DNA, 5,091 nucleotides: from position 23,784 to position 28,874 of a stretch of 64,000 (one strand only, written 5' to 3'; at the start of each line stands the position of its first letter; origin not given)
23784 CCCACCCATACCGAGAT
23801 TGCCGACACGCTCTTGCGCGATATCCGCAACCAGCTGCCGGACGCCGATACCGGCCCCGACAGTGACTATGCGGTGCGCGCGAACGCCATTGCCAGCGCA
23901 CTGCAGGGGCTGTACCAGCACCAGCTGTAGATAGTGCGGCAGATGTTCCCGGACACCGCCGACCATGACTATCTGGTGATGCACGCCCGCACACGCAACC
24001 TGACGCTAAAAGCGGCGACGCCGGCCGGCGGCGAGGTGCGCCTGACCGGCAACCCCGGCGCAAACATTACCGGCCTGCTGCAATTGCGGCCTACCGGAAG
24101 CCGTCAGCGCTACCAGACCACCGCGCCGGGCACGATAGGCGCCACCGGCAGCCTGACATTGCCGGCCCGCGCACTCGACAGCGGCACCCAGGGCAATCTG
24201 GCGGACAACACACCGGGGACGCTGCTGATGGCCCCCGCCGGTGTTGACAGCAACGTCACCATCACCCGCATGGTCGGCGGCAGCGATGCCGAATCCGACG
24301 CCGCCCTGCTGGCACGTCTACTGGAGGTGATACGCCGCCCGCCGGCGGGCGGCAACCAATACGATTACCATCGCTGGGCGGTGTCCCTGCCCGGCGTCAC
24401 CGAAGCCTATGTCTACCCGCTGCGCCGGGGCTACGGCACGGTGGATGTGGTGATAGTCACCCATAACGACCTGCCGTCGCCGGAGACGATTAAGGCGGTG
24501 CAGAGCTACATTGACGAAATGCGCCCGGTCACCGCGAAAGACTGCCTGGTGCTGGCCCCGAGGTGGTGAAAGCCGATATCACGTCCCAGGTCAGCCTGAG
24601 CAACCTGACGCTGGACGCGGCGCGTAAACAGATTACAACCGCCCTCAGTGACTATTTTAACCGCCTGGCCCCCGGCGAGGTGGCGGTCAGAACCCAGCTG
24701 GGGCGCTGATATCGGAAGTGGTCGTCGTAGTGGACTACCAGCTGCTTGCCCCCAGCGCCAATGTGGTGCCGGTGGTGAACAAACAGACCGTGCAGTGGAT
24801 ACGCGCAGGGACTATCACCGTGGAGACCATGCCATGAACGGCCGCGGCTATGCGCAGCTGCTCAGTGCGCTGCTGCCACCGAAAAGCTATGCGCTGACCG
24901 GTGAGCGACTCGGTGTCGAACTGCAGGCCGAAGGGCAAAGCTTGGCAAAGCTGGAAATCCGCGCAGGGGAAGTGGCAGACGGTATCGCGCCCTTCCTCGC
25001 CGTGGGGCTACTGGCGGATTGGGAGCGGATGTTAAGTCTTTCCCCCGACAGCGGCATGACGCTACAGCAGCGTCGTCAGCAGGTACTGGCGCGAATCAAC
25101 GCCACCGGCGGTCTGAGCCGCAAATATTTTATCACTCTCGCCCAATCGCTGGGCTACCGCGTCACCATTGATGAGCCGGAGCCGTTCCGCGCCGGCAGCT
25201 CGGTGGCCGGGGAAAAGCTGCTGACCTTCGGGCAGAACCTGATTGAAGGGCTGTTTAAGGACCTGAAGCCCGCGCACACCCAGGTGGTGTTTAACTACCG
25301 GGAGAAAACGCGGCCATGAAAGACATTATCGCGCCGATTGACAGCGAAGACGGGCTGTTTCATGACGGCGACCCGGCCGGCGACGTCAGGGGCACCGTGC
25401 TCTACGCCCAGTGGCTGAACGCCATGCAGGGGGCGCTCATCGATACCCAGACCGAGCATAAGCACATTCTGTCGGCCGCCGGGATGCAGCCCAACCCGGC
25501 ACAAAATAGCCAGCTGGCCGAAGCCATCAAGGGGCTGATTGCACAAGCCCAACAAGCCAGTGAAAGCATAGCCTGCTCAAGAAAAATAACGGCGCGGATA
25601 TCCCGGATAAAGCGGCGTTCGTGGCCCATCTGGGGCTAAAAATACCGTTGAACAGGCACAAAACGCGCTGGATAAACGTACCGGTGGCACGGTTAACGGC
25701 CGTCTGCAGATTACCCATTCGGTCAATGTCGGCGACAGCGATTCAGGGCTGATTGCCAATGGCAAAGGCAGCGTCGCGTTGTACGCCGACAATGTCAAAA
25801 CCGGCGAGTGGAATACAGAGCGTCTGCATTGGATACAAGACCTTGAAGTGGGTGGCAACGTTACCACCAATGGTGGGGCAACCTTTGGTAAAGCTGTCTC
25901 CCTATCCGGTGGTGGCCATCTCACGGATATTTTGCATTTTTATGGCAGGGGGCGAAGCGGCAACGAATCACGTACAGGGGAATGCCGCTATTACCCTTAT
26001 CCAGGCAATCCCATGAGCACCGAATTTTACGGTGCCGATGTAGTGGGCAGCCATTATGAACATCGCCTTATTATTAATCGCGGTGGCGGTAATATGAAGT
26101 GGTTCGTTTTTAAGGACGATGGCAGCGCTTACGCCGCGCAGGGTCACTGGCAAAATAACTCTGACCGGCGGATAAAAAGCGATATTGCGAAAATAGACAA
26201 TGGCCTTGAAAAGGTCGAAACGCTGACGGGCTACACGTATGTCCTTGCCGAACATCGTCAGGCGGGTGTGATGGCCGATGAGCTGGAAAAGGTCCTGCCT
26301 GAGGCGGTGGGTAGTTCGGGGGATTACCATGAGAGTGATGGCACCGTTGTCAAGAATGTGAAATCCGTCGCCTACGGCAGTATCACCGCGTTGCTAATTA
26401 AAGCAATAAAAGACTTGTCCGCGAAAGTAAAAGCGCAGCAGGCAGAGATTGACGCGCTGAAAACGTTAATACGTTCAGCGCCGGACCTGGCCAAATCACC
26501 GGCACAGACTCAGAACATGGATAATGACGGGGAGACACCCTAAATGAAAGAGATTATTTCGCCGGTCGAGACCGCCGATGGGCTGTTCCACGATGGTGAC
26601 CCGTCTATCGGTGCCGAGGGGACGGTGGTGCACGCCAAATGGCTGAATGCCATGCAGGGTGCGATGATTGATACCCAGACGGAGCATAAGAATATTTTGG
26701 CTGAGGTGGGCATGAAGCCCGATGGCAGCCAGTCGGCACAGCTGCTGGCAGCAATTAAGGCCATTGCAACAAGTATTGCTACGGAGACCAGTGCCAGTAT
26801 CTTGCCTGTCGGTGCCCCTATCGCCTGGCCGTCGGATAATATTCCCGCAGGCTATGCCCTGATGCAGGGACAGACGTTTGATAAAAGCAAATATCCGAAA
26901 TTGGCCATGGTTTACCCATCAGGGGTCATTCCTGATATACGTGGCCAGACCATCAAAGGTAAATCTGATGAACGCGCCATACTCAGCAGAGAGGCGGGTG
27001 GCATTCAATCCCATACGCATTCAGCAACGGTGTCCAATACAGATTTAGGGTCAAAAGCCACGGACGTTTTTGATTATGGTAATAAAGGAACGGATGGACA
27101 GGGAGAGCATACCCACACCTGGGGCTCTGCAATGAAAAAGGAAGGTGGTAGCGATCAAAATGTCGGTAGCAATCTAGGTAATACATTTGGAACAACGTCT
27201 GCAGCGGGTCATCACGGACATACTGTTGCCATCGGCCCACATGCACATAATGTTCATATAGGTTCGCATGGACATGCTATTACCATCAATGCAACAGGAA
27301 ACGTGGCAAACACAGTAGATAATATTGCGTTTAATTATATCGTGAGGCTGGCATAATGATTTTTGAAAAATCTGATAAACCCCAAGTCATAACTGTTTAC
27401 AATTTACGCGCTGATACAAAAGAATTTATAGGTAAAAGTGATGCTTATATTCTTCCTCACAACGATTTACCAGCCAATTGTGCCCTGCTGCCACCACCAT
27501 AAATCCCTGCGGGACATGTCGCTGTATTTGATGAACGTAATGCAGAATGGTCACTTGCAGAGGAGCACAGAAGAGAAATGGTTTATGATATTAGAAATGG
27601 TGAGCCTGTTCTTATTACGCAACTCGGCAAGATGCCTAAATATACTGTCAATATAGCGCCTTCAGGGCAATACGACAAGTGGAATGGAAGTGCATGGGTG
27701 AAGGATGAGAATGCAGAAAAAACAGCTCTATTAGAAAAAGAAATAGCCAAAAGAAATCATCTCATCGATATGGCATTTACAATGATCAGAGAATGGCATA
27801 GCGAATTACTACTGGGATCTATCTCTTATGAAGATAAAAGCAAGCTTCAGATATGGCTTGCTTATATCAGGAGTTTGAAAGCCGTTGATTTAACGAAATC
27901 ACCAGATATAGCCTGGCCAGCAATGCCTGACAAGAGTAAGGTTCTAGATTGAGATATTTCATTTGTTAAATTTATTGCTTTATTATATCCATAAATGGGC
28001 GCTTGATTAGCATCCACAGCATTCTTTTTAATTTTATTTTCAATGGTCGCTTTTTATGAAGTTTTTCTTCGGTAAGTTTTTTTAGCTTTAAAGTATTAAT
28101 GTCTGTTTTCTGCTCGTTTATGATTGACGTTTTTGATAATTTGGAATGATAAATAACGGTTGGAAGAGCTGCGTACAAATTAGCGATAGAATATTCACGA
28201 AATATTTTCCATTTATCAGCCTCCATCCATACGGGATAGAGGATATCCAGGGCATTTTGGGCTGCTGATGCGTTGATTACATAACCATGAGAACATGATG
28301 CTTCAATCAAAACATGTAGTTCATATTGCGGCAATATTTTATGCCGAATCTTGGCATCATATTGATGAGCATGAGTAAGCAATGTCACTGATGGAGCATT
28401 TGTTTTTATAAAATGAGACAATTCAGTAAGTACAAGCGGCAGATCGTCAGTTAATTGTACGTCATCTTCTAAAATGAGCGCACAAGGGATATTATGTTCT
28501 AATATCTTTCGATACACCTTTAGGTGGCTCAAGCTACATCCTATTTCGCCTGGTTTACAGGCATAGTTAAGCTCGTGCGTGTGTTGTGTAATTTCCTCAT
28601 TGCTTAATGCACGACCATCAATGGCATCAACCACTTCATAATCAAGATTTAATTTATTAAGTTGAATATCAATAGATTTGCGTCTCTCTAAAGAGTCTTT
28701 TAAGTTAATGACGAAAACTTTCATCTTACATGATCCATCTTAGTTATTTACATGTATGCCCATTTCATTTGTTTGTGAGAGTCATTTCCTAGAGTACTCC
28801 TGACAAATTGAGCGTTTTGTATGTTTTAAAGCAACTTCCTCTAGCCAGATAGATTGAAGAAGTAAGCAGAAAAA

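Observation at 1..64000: About 15 of roughly 40 chromosomal genes are pseudogenes, a signature of a genome in early reductive evolution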

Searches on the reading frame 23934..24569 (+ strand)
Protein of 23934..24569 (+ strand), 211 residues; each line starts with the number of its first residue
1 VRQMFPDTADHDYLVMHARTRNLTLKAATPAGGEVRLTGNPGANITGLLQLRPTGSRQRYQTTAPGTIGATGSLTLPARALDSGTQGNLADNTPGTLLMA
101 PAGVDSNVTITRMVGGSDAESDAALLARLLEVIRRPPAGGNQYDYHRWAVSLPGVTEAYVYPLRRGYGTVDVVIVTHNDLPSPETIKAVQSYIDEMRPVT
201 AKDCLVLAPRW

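Call 29: search_protein_families(library=phrogs, proteins=[window:23934-24569:+])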
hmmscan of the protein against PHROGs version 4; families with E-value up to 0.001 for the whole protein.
window:23934-24569:+ (211 aa): 3 families
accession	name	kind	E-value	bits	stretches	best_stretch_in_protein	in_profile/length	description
phrog_6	-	tail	8.3e-45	154.4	1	1-202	121-310/548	baseplate wedge subunit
phrog_1608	-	tail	4.6e-38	131.6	1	113-209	1-98/192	tail protein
phrog_2103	-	tail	2.7e-20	73.5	1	1-107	56-160/162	baseplate protein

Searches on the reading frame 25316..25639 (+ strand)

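Call 29: search_protein_families(library=phrogs, proteins=[window:25316-25639:+])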
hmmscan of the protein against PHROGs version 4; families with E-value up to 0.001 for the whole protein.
window:25316-25639:+ (107 aa): 11 families
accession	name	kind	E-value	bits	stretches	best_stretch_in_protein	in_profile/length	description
phrog_1858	-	tail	1.1e-13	51.1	1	3-79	9-76/1018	tail fiber protein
phrog_2097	-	tail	3.4e-11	43.6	1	1-81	189-275/644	tail fiber protein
phrog_1833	-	tail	7.2e-09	36.7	1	9-81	21-84/322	tail fiber protein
phrog_17105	-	unknown function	1e-08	35.2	1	7-79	9-74/528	-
phrog_2617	-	tail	7.4e-08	32.5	1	12-86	18-85/659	short tail fiber protein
phrog_17640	-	tail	2.5e-07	31.3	1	5-91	14-91/431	tail fiber protein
phrog_9624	-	unknown function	7.6e-07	29.3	1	13-91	9-77/411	-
phrog_16867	-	unknown function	7.3e-05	22.5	1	12-90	14-85/631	-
phrog_6683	-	tail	0.00028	21.4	1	9-86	15-85/367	tail fiber protein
phrog_17588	-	unknown function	0.00037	20.8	1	12-89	14-84/332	-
phrog_4209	-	tail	0.00057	20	1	13-80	42-101/406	tail fiber protein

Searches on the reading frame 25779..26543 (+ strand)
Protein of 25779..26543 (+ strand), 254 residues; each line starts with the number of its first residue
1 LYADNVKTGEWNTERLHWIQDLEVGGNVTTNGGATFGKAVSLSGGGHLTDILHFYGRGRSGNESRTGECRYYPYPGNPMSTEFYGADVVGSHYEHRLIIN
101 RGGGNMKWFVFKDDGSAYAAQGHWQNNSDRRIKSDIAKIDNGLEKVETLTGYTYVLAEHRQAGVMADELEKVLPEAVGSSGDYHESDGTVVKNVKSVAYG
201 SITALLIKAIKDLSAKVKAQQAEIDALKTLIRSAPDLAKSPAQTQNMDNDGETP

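Call 29: search_protein_families(library=phrogs, proteins=[window:25779-26543:+])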
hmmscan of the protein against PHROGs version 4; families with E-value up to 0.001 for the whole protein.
window:25779-26543:+ (254 aa): 33 families (the best 25 are shown)
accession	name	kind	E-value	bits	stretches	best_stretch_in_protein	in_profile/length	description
phrog_14572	-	tail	2e-28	100.6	1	95-232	343-478/484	tail fiber protein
phrog_1980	-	tail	3.6e-27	96.8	1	61-232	275-438/449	tail fiber protein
phrog_11011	-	tail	3.6e-27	95.7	1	116-231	1169-1284/1291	long tail fiber protein distal subunit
phrog_5668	-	tail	5.1e-26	91.8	1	125-228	1463-1562/1567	tail fiber protein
phrog_5481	-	tail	5.2e-25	89.1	1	101-229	891-1025/1043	tail fiber protein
phrog_1699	-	tail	1.5e-20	74.4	1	128-232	894-997/1000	long tail fiber protein distal subunit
phrog_6921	-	tail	3e-20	73.6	1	105-229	606-736/738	tail fiber protein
phrog_10316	-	tail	2.2e-19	69.5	1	87-224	1332-1470/1471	tail fiber protein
phrog_21722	-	tail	2.3e-19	70.4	1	102-226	455-570/576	long tail fiber protein distal subunit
phrog_25788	-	tail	1.3e-18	67.9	1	24-219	419-598/603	tail fiber protein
phrog_5667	-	tail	1e-17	65.1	1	128-223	691-785/786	long tail fiber protein distal subunit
phrog_19567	-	tail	1.5e-16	60.7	1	124-218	1282-1372/1379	tail fiber protein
phrog_8215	-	tail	2.3e-16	60.3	1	127-219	908-991/1000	baseplate wedge initiator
phrog_6578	-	tail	5e-16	58.7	1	126-242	1078-1205/1210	tail fiber protein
phrog_8443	-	tail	1.3e-15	58.3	1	117-227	523-634/636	tail fiber protein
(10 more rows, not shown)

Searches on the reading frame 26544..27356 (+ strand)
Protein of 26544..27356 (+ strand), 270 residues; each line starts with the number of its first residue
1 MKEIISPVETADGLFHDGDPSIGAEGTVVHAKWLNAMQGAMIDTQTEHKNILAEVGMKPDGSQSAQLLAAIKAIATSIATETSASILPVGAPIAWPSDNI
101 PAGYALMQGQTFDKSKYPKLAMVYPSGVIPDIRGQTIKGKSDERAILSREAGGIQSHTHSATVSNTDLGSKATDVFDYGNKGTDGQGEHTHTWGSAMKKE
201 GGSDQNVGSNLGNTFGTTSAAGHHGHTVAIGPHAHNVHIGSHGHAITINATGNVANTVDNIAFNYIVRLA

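Call 29: search_protein_families(library=phrogs, proteins=[window:26544-27356:+])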
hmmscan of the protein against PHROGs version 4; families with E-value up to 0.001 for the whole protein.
window:26544-27356:+ (270 aa): 25 families
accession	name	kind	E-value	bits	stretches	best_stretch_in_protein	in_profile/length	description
phrog_295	-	tail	7.4e-92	310.5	1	75-270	587-794/794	tail fiber protein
phrog_2097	-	tail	4.1e-75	254.8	2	79-269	378-600/644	tail fiber protein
phrog_8239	-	tail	5.8e-51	175.2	2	79-205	422-548/642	tail fiber protein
phrog_3100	-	tail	4.2e-47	163.2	1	37-270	198-382/382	tail fiber protein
phrog_1858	-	tail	3.5e-34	118.9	2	81-270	132-294/1018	tail fiber protein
phrog_14307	-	unknown function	1.4e-30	106.8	1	53-167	14-134/137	-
phrog_523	-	tail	5.2e-25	89.3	1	82-268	481-636/673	tail collar fiber protein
phrog_20472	-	unknown function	4.1e-24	86.6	1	83-268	221-364/366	-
phrog_6256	-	tail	5.2e-21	76.3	1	72-266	273-472/686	tail fiber protein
phrog_36248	-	unknown function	2.2e-19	70.8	1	208-270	20-82/82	-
phrog_327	-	tail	3.8e-18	67.1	1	73-268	293-440/618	tail protein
phrog_14717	-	tail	2.9e-11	44.5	1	153-254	3-103/228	tail protein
phrog_2631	-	tail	1.4e-10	41.4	1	83-269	477-642/644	tail fiber protein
phrog_1800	-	tail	9.1e-10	39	1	71-268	374-544/545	tail collar fiber protein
phrog_12846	-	tail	2.4e-08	34.3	1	69-152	138-220/552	tail fiber protein; Ig-domain containing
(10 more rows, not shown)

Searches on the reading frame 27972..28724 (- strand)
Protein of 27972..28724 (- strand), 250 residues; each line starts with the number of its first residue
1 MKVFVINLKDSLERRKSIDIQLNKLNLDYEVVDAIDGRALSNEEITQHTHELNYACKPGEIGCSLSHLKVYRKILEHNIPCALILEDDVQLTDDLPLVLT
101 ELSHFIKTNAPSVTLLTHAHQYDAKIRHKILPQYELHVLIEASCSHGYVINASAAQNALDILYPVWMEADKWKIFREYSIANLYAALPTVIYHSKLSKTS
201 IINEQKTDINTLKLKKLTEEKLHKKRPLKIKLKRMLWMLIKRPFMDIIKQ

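Call 29: search_protein_families(library=phrogs, proteins=[window:27972-28724:-])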
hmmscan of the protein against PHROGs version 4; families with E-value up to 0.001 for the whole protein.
window:27972-28724:- (250 aa): 4 families
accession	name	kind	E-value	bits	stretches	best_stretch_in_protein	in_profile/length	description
phrog_2835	-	moron, auxiliary metabolic gene and host takeover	7.8e-20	72.3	1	1-174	17-181/280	glucosyltransferase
phrog_61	-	moron, auxiliary metabolic gene and host takeover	9.3e-07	29.2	1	1-102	1-109/689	2OG-Fe(II) oxygenase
phrog_16010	-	moron, auxiliary metabolic gene and host takeover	0.00035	21.3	0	14-95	12-90/208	glycosyltransferase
phrog_854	-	moron, auxiliary metabolic gene and host takeover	0.00062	20.5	1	34-147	9-124/211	glucosyltransferase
